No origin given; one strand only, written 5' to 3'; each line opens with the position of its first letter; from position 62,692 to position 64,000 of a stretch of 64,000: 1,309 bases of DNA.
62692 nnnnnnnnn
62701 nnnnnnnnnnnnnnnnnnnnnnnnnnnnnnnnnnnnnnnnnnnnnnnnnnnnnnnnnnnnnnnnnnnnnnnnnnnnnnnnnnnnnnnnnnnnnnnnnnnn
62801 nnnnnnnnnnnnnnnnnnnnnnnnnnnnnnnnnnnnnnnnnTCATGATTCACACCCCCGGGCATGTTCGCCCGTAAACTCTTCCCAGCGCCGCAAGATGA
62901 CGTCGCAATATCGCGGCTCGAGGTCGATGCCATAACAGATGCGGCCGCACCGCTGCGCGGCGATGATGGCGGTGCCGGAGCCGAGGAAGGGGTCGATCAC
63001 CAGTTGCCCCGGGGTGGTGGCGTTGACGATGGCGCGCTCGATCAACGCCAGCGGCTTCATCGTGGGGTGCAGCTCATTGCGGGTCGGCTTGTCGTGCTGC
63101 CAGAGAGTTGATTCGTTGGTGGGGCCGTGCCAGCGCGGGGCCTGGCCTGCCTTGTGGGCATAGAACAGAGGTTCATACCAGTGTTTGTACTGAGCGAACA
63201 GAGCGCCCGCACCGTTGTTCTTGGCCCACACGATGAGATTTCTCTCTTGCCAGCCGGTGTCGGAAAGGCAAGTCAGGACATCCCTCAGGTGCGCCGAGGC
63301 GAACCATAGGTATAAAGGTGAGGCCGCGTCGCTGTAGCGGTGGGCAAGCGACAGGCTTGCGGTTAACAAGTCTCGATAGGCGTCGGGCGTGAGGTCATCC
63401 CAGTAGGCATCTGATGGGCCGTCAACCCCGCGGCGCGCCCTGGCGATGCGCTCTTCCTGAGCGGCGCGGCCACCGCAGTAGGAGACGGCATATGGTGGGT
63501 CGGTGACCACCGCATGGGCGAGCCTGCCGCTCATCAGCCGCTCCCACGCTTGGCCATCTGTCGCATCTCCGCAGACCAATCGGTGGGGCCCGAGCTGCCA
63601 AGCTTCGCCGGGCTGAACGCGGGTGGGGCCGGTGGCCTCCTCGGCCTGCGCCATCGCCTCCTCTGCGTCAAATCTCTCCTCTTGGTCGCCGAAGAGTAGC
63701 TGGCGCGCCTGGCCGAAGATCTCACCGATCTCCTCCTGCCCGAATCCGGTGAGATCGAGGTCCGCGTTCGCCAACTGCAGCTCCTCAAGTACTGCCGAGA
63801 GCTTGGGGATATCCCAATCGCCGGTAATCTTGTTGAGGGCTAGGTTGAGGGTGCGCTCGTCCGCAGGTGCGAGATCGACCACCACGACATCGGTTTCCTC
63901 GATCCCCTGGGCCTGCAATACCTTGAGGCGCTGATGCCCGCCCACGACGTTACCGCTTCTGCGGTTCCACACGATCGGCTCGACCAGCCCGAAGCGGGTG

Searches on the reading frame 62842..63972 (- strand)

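Call 19: search_protein_families(library=pfam, proteins=[window:62842-63972:-], max_evalue=0.001)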
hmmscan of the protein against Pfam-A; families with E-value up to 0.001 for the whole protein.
window:62842-63972:- (376 aa): 1 family
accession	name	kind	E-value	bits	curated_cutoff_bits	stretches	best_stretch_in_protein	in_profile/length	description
PF01555.25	N6_N4_Mtase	-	2.6e-24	86.8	26.7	1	153-359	2-219/221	DNA methylase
